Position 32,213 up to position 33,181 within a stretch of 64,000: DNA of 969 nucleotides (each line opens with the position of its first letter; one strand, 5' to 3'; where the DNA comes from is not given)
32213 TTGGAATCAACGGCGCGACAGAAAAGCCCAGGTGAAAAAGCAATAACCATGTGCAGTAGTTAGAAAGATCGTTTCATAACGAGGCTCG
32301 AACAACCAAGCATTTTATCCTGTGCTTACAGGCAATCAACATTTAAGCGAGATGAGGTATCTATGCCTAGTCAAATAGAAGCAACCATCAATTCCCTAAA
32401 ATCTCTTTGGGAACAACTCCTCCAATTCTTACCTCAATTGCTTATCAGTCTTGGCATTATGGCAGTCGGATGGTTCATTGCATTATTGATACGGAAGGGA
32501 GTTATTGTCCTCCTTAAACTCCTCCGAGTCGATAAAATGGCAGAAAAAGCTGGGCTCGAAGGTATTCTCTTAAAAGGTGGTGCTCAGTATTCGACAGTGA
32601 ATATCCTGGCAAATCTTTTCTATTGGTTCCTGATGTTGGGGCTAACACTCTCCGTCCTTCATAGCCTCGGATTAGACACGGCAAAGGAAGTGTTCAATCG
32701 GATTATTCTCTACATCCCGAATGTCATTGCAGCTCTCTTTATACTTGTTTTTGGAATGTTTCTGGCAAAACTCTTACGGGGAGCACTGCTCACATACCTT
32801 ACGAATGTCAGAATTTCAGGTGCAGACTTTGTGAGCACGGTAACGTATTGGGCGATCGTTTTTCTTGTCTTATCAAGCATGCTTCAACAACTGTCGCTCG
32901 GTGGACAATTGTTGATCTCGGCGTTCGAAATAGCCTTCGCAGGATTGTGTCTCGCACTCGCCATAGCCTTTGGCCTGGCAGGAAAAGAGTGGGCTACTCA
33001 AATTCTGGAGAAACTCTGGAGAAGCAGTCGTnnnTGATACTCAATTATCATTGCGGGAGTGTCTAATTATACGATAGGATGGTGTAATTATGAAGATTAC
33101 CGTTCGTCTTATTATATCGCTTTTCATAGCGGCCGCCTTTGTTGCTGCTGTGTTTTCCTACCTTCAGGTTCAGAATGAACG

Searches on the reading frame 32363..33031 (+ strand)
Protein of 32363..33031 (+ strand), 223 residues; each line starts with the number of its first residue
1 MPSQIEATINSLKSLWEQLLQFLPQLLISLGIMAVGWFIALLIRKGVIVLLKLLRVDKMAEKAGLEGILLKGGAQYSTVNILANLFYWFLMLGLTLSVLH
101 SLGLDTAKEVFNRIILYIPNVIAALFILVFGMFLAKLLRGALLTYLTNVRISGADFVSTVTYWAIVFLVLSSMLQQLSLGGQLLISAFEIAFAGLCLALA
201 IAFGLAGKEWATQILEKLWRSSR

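Call 3: search_protein_families(library=pfam, proteins=[window:32363-33031:+], max_evalue=0.01)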
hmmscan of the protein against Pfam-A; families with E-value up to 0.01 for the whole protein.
window:32363-33031:+ (223 aa): 1 family
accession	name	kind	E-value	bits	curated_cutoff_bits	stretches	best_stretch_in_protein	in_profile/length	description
PF05552.17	MS_channel_1st_1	-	7.4e-17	61.4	22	2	11-58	2-49/50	Mechanosensitive ion channel, conserved TM helix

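Call 4: search_protein_families(library=ncbifam, proteins=[window:32363-33031:+], max_evalue=0.01)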
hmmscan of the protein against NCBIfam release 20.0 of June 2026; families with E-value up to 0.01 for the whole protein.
window:32363-33031:+ (223 aa): 2 families
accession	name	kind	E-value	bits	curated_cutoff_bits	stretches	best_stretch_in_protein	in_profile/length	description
NF033912.1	msc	subfamily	2.4e-18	66.5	100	2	6-146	71-211/365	mechanosensitive ion channel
NF007662.0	PRK10334.1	subfamily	0.00053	19.3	321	1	114-205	24-115/286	small-conductance mechanosensitive channel MscS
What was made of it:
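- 32363..33034 (+): A 223-aa membrane protein with two MscS-type 'conserved TM helix' repeats, 55 nt upstream (context; possibly in the same operon). PF05552 E=7.4e-17 and NF033912 E=2.4e-18 (calls 3, 4).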
